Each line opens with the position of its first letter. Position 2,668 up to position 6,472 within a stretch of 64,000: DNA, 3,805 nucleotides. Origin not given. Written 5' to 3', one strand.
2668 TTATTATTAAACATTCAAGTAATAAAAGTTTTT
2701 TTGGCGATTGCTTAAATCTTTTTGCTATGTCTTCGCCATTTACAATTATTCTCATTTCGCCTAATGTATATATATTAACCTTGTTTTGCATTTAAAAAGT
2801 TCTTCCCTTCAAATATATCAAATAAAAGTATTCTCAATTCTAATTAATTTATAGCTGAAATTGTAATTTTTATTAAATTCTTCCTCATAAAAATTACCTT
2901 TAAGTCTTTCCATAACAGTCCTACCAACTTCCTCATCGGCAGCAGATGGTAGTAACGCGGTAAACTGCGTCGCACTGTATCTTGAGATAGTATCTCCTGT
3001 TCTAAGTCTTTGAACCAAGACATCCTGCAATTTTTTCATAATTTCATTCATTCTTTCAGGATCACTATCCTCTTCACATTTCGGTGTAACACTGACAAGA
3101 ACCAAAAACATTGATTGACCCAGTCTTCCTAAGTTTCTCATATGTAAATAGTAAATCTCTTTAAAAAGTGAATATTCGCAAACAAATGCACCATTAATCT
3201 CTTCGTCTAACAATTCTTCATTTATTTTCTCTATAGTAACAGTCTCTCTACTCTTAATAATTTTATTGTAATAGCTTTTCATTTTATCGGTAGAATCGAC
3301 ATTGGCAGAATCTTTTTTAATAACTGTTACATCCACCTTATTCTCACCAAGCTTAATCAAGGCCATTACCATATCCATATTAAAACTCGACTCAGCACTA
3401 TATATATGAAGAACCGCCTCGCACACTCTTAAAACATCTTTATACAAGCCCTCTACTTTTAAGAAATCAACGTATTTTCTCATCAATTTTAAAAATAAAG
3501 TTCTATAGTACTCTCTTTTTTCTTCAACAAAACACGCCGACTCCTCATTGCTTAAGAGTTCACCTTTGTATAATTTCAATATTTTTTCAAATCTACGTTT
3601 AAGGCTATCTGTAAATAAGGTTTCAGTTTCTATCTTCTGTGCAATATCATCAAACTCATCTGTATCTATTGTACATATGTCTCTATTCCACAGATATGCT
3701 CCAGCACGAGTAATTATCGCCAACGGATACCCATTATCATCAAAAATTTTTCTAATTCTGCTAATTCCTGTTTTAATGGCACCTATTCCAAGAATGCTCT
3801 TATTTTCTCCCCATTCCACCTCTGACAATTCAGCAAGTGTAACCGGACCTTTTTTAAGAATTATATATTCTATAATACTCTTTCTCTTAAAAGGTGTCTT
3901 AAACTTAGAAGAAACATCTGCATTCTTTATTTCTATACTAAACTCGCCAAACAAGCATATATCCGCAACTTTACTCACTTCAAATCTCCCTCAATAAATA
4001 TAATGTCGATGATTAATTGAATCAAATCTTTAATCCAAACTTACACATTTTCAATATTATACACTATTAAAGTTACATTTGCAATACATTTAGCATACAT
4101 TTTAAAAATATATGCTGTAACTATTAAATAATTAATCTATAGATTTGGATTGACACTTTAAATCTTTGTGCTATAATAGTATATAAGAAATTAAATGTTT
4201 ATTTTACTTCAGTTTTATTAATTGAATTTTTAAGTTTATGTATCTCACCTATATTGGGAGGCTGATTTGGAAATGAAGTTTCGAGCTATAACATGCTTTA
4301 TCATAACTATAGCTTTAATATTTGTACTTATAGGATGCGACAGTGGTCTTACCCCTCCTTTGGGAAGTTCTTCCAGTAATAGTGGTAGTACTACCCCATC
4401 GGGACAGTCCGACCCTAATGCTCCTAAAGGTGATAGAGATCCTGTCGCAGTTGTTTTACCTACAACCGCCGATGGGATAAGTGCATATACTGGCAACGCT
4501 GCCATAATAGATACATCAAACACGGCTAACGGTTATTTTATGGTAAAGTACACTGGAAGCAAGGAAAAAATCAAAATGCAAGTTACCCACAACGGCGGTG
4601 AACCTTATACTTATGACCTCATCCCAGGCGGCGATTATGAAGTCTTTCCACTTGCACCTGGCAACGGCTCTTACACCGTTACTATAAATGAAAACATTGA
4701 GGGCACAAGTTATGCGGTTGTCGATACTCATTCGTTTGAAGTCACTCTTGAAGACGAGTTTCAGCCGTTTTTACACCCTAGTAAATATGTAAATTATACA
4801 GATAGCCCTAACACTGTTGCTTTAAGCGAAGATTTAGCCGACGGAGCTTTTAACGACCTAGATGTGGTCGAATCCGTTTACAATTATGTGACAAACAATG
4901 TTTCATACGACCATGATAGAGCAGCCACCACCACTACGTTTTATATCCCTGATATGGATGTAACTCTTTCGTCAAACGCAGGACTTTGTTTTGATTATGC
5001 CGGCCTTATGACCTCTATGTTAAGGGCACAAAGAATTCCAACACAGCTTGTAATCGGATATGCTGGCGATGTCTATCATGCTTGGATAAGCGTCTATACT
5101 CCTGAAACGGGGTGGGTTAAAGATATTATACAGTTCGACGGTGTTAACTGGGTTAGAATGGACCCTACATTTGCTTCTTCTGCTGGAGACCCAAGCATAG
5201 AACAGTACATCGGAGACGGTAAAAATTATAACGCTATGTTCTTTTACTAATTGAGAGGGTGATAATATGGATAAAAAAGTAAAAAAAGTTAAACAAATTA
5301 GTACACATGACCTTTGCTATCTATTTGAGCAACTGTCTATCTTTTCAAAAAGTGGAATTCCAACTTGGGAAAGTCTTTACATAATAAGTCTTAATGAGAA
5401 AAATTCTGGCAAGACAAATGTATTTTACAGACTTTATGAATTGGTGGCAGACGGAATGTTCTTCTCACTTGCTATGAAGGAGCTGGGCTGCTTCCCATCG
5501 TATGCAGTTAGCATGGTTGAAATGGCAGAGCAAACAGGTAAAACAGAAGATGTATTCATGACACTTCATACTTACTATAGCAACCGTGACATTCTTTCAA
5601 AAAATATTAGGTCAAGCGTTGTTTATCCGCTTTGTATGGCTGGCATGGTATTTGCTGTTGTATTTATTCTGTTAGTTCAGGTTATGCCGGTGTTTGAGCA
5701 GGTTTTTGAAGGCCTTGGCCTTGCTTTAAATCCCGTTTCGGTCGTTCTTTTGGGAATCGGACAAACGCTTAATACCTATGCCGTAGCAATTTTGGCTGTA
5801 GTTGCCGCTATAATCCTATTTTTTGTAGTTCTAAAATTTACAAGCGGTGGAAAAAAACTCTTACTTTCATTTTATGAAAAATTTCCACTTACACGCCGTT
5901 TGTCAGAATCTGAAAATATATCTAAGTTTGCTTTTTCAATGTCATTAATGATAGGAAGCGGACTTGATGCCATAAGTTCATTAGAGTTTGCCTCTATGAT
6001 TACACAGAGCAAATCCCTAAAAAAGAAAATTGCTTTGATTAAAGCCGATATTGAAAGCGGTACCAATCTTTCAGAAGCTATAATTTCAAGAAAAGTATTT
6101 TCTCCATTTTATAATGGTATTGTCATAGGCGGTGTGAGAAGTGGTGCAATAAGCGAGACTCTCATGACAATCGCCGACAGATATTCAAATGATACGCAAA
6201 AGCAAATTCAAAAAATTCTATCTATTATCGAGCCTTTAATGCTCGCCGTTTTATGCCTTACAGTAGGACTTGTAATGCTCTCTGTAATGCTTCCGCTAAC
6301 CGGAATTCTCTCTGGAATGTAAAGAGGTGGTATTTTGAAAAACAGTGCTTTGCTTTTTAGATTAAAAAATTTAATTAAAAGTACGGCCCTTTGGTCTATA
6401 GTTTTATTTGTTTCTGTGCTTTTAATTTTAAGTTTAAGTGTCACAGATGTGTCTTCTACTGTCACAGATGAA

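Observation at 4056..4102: Three TACATTT heptamers phased at exactly 11 bp over the regulator promoter: a textbook SARP-box geometry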

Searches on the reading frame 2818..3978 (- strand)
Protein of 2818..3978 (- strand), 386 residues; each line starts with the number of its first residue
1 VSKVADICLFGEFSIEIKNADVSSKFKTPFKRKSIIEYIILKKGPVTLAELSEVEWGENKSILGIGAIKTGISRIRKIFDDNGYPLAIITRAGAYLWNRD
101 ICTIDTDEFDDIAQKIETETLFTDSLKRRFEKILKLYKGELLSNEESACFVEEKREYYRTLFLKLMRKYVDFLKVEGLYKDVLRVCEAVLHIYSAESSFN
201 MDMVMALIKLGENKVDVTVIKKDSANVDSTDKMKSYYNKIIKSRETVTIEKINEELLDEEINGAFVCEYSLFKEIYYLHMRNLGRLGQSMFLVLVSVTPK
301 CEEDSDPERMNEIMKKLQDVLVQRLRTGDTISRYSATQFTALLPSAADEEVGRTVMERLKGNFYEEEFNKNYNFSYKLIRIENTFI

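Call 5: search_protein_families(library=pfam, proteins=[window:2818-3978:-], max_evalue=0.01)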
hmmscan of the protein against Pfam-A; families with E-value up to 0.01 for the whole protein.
window:2818-3978:- (386 aa): 2 families
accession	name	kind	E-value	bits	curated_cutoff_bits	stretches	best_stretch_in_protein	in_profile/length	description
PF03704.23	BTAD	-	0.0016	19.3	22.1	1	127-213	26-112/146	Bacterial transcriptional activator domain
PF00990.26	GGDEF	-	0.0087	16.3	23.8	0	312-359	57-103/161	Diguanylate cyclase, GGDEF domain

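Call 9: find_homologous_proteins(query=window:2818-3978:-)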
Query window:2818-3978:- (386 aa): 8 proteins with E <= 0.001 among 3915 candidates.
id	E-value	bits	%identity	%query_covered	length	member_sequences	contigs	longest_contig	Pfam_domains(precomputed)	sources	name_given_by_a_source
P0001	9.3e-249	842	100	100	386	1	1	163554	-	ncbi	-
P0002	2.1e-66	243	34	97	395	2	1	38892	PF03704.24,PF00486.35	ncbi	-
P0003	3.8e-64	235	34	99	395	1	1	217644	PF03704.24,PF00486.35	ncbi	-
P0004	1.7e-60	223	35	99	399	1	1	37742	PF03704.24,PF00486.35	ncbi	-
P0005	8.5e-59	218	34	98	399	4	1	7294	PF03704.24,PF00486.35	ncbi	-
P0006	7.9e-55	205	38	71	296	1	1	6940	PF03704.24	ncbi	-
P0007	9.8e-37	145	27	98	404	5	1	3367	PF03704.24,PF00486.35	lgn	-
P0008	2.9e-21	94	25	88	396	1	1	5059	PF03704.24,PF00990.27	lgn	-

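Call 10: find_related_loci(query=window:2818-3978:-, collection=genome_contigs, flank=6000)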
Query window:2818-3978:- (386 aa) in genome_contigs; peptide patterns used: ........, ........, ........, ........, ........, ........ (x = any residue, [..] = any of these).
66 stretches matched a pattern, but none encodes a relative of the query by tblastn (E <= 1e-3).

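Call 11: find_encoding_contigs(protein=P0001, flank=3000, max_places=3)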
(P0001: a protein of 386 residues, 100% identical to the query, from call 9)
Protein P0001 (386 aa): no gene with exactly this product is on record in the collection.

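Call 12: find_encoding_contigs(protein=P0002, flank=8000, max_places=3)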
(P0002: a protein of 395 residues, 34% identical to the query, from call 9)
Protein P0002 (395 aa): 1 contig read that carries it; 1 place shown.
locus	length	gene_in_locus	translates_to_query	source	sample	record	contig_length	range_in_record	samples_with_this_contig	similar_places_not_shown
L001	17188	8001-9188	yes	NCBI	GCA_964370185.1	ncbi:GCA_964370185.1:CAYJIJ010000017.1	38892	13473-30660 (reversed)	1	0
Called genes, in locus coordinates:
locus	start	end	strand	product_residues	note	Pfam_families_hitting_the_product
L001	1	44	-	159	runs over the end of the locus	PF01037:AsnC_trans_reg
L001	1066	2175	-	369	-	PF00437:T2SSE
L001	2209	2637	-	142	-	-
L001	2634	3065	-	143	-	-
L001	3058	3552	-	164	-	PF16152:DUF4860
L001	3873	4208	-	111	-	-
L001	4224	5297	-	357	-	PF00482:T2SSF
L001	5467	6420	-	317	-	PF01841:Transglut_core, PF04473:DUF553 (weak)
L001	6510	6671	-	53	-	-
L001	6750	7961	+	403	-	PF00486:Trans_reg_C, PF03704:BTAD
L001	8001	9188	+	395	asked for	PF00486:Trans_reg_C, PF03704:BTAD (weak)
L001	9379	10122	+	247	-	PF00160:Pro_isomerase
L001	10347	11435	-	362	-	-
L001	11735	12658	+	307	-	PF06325:PrmA, PF05175:MTS, PF13489:Methyltransf_23 (weak), PF02475:TRM5-TYW2_MTfase (weak), PF13847:Methyltransf_31, PF08241:Methyltransf_11, PF08242:Methyltransf_12 (weak), PF13649:Methyltransf_25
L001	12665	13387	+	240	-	PF20260:PUA_4, PF04452:Methyltrans_RNA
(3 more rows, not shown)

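Call 13: find_encoding_contigs(protein=P0003, flank=8000, max_places=3)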
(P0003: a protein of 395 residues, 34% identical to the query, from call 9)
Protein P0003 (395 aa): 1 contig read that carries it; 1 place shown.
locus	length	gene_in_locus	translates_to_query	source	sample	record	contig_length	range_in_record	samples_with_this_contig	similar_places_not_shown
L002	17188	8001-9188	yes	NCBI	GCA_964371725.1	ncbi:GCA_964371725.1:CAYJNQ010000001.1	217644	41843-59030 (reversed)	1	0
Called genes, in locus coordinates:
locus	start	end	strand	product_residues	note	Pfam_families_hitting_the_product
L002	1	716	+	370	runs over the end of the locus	PF02653:BPD_transp_2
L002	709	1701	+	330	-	PF02653:BPD_transp_2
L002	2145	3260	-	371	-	PF00437:T2SSE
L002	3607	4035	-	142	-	-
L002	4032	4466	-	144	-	-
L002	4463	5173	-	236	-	PF16152:DUF4860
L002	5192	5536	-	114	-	-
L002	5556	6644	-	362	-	PF00482:T2SSF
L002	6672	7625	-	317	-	PF01841:Transglut_core, PF04473:DUF553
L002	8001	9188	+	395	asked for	PF00486:Trans_reg_C, PF03704:BTAD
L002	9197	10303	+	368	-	-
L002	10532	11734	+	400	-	PF02746:MR_MLE_N, PF13378:MR_MLE_C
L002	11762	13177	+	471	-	PF06253:MTTB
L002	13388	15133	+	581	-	PF01432:Peptidase_M3 (faint)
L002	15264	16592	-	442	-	PF01554:MatE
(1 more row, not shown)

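Call 14: find_encoding_contigs(protein=P0004, flank=8000, max_places=3)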
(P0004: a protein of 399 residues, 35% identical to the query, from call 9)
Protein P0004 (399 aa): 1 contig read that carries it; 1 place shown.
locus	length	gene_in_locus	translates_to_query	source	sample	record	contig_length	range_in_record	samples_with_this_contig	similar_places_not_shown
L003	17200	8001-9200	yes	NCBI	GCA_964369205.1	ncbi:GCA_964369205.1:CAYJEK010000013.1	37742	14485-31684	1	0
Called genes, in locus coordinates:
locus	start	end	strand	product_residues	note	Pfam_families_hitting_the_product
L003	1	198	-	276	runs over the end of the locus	PF00756:Esterase, PF02230:Abhydrolase_2 (faint)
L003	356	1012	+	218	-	PF00730:HhH-GPD, PF14520:HHH_5 (faint), PF00633:HHH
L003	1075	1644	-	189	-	PF00719:Pyrophosphatase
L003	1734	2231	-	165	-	PF06210:DUF1003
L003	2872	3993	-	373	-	PF00437:T2SSE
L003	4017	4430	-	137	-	-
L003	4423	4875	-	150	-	-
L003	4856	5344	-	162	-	PF16152:DUF4860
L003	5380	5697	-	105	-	-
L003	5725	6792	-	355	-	PF00482:T2SSF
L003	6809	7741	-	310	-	PF04473:DUF553, PF01841:Transglut_core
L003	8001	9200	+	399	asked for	PF00486:Trans_reg_C, PF03704:BTAD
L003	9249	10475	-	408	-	PF12833:HTH_18, PF00165:HTH_AraC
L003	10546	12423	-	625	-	PF04205:FMN_bind, PF01946:Thi4 (weak), PF00890:FAD_binding_2, PF01266:DAO (weak), PF03486:HI0933_like (weak), PF07992:Pyr_redox_2 (weak), PF12831:FAD_oxidored (weak), PF00890:FAD_binding_2, +1 more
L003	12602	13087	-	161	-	PF02590:SPOUT_MTase, PF18086:PPIP5K2_N (faint)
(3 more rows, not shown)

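Call 15: find_encoding_contigs(protein=P0005, flank=8000, max_places=3)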
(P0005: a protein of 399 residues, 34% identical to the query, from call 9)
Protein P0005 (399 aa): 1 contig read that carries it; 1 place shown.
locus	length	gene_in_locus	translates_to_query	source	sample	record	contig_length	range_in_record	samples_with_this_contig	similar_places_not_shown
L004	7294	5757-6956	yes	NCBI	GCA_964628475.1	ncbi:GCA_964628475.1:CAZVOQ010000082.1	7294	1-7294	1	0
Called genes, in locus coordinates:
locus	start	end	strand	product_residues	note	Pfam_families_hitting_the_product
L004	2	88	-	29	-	?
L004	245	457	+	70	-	PF12844:HTH_19, PF13560:HTH_31, PF01381:HTH_3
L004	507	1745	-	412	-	PF00437:T2SSE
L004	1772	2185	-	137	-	-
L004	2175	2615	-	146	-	-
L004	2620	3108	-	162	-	PF16152:DUF4860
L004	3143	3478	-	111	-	-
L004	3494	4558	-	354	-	PF00482:T2SSF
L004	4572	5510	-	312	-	PF04473:DUF553, PF01841:Transglut_core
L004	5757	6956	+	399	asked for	PF00486:Trans_reg_C, PF03704:BTAD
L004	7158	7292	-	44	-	?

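Call 16: find_encoding_contigs(protein=P0006, flank=8000, max_places=3)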
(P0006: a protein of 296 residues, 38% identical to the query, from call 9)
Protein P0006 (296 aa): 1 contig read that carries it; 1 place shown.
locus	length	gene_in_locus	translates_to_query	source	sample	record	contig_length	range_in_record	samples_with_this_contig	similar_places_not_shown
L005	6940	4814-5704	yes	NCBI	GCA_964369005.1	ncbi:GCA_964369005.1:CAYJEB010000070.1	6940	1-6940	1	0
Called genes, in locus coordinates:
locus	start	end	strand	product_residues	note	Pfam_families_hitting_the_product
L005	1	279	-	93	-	?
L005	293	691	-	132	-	-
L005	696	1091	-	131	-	-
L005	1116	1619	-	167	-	PF16152:DUF4860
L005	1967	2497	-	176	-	PF00482:T2SSF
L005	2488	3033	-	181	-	-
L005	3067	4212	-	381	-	PF01841:Transglut_core, PF04473:DUF553 (weak)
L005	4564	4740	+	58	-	-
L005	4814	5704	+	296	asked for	PF03704:BTAD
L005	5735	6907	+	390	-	PF03704:BTAD, PF00990:GGDEF (faint)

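Call 21: find_related_loci(query=A2, collection=genome_contigs, flank=4000)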
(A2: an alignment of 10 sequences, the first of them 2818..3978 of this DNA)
Query A2 (386 aa) in genome_contigs; peptide patterns used: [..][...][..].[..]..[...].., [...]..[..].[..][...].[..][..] (x = any residue, [..] = any of these).
379 stretches matched a pattern; 340 encode a relative of the query (tblastn E <= 1e-3); the best 80 are kept; 78 distinct loci.
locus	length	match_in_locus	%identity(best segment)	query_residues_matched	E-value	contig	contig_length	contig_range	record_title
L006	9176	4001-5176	39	3-382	4e-85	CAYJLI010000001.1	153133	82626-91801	MAG TPA_asm: uncultured Oscillospiraceae bacterium isolate ERP123703_co5_24 genome assembly, contig: NODE_20_length_1531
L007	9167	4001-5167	38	6-382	1e-84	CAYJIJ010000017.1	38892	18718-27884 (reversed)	MAG TPA_asm: uncultured Oscillospiraceae bacterium isolate ERP123703_co1_45 genome assembly, contig: NODE_994_length_388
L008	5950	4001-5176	37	4-384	1e-79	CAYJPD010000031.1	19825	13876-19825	MAG TPA_asm: uncultured Bacteroides sp. isolate ERP123703_co5_69 genome assembly, contig: NODE_1406_length_19825_cov_37.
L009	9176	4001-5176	36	4-384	4e-79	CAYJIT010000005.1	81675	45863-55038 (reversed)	MAG TPA_asm: uncultured Bacteroides sp. isolate ERP123703_co2_285 genome assembly, contig: NODE_91_length_81675_cov_78.1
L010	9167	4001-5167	36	4-381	2e-76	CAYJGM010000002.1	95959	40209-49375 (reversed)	MAG TPA_asm: uncultured Bacteroides sp. isolate ERP123703_co3_154 genome assembly, contig: NODE_170_length_95959_cov_6.3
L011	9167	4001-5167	35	4-381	3e-76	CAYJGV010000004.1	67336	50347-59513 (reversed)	MAG TPA_asm: uncultured Bacteroides sp. isolate ERP123703_co1_7 genome assembly, contig: NODE_340_length_67336_cov_15.27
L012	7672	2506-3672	37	7-383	3e-76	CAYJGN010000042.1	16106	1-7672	MAG TPA_asm: uncultured Oscillospiraceae bacterium isolate ERP123703_co2_4 genome assembly, contig: NODE_2390_length_161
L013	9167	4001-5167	37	7-383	7e-76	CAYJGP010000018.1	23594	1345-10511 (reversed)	MAG TPA_asm: uncultured Oscillospiraceae bacterium isolate ERP123703_co1_64 genome assembly, contig: NODE_2208_length_23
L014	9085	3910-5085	35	1-382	1e-75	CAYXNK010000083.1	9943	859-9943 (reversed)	MAG TPA_asm: uncultured Oscillospiraceae bacterium isolate SRP192927_co4_654 genome assembly, contig: NODE_16889_length_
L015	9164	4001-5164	36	6-381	6e-75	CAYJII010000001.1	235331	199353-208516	MAG TPA_asm: uncultured Oscillospiraceae bacterium isolate ERP123703_co1_356 genome assembly, contig: NODE_20_length_235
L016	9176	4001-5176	37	4-384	2e-79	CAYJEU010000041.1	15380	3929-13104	MAG TPA_asm: uncultured Bacteroides sp. isolate ERP123703_co1_346 genome assembly, contig: NODE_4013_length_15380_cov_61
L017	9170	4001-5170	34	6-384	3e-74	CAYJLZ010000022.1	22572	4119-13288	MAG TPA_asm: uncultured Bacteroides sp. isolate ERP123703_co4_232 genome assembly, contig: NODE_1098_length_22572_cov_9.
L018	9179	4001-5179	35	1-381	2e-73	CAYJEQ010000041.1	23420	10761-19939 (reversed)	MAG TPA_asm: uncultured Oscillospiraceae bacterium isolate ERP123703_co2_272 genome assembly, contig: NODE_1345_length_2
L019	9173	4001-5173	35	6-385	1e-72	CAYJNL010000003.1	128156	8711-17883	MAG TPA_asm: uncultured Bacteroides sp. isolate ERP123703_co3_333 genome assembly, contig: NODE_74_length_128156_cov_97.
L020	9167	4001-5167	35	4-381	4e-72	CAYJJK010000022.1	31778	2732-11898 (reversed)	MAG TPA_asm: uncultured Oscillospiraceae bacterium isolate ERP123703_co3_144 genome assembly, contig: NODE_1502_length_3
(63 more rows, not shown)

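Call 46: search_protein_families(library=pfam, proteins=[L017:1-3200:-, L014:2-3580:-, L019:2-3343:-], max_evalue=0.001)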
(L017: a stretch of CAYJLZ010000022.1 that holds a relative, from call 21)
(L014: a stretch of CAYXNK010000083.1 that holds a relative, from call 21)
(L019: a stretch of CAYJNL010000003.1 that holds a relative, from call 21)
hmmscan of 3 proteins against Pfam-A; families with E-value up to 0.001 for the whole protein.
L017:1-3200:- (1066 aa): 0 families

L014:2-3580:- (1193 aa): 2 families
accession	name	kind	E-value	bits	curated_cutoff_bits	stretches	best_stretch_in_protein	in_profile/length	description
PF09479.16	Flg_new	-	3.1e-41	139.8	27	4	557-626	1-65/65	Listeria-Bacteroides repeat domain (List_Bact_rpt)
PF18676.6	MBG_2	-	8.2e-19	68.4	25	1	1019-1091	1-72/72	MBG domain (YGX type)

L019:2-3343:- (1114 aa): 0 families

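Call 54: find_related_loci(query=A2, collection=metagenome_contigs, flank=3000)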
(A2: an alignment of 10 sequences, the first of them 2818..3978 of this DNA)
Query A2 (386 aa) in metagenome_contigs; peptide patterns used: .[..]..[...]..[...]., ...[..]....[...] (x = any residue, [..] = any of these).
417 stretches matched a pattern; 241 encode a relative of the query (tblastn E <= 1e-3); the best 80 are kept; 80 distinct loci.
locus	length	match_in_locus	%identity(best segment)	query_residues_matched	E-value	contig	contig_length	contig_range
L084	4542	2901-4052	34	6-378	8e-71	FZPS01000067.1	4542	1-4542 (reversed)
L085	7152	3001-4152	35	6-378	1e-70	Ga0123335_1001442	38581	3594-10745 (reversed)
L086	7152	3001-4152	35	6-378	2e-70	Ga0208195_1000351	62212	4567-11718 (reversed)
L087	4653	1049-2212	35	6-382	7e-69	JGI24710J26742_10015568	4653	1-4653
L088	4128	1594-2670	35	31-378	2e-65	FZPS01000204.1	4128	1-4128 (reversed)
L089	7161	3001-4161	32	7-381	7e-63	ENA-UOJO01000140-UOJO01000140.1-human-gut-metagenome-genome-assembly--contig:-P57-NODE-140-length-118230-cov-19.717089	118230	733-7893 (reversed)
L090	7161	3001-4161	32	7-381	7e-63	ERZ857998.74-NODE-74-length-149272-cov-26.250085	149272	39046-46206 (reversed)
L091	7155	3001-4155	34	7-378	7e-61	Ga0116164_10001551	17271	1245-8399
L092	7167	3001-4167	33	1-378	8e-61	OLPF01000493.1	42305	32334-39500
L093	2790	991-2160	31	7-384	2e-61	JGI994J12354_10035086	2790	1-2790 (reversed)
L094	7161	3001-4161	32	7-381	1e-60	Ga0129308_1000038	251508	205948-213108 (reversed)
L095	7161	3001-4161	32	7-381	1e-60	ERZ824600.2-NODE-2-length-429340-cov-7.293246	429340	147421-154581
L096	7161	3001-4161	32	7-381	1e-60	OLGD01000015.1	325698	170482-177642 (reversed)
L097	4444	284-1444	32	7-381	1e-60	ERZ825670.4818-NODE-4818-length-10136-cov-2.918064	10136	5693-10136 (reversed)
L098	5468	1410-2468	33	6-378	2e-60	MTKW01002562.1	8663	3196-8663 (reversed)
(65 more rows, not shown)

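Call 60: list_cluster_members(proteins=[P0001])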
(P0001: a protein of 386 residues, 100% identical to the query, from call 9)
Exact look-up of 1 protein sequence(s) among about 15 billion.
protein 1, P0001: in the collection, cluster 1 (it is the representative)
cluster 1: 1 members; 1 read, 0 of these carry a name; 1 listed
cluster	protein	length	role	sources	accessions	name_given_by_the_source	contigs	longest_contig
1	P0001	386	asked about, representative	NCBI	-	-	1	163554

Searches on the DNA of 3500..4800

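Call 31: search_rna_families(source=window, start=3500, end=4800, threshold=evalue, max_evalue=1)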
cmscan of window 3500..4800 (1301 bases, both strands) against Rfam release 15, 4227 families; matches with E-value up to 1: 1.
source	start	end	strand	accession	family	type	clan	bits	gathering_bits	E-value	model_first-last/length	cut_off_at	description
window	4072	4119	-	RF00855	mir-254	Gene; miRNA;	-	20.7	70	0.28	1-63/63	no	mir-254 microRNA precursor family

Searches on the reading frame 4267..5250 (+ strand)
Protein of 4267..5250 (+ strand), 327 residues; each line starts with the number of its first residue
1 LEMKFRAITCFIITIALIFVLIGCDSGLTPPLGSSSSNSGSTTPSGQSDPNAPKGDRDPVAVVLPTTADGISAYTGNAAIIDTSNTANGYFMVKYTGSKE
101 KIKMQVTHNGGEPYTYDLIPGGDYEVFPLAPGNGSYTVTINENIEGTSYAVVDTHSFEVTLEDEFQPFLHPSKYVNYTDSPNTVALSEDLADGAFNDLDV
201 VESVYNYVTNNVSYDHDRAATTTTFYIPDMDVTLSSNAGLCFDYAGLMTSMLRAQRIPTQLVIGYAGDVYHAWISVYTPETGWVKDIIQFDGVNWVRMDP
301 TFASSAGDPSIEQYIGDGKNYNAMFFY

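Call 5: search_protein_families(library=pfam, proteins=[window:4267-5250:+], max_evalue=0.01)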
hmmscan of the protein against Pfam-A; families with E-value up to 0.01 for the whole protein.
window:4267-5250:+ (327 aa): 4 families
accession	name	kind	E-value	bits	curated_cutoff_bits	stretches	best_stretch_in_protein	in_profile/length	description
PF01841.26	Transglut_core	-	2.7e-18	66.6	23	1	185-285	2-105/108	Transglutaminase-like superfamily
PF04473.18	DUF553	-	2.6e-06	27.4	20.5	1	186-286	6-112/140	Transglutaminase-like domain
PF13471.12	Transglut_core3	-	0.00062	20.1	26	1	234-276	52-97/117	Transglutaminase-like superfamily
PF23112.1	PUB62-63_C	-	0.008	16.2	27.1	0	74-105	23-53/59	U-box protein 62/63 C-terminal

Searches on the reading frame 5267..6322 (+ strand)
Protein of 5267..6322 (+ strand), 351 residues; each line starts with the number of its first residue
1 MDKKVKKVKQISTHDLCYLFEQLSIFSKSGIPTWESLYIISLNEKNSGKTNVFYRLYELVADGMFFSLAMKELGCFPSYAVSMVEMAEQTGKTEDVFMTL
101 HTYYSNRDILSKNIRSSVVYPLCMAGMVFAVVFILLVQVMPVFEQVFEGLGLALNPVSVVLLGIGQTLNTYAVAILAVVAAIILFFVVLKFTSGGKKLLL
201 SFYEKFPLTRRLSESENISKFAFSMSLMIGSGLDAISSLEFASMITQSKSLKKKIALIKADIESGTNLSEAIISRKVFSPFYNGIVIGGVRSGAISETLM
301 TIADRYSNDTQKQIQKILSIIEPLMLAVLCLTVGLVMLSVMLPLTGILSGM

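Call 5: search_protein_families(library=pfam, proteins=[window:5267-6322:+], max_evalue=0.01)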
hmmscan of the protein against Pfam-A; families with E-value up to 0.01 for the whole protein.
window:5267-6322:+ (351 aa): 1 family
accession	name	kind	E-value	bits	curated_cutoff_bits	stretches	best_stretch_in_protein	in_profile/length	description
PF00482.28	T2SSF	-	3.3e-38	130.9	25.2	2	221-343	1-125/125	Type II secretion system (T2SS), protein F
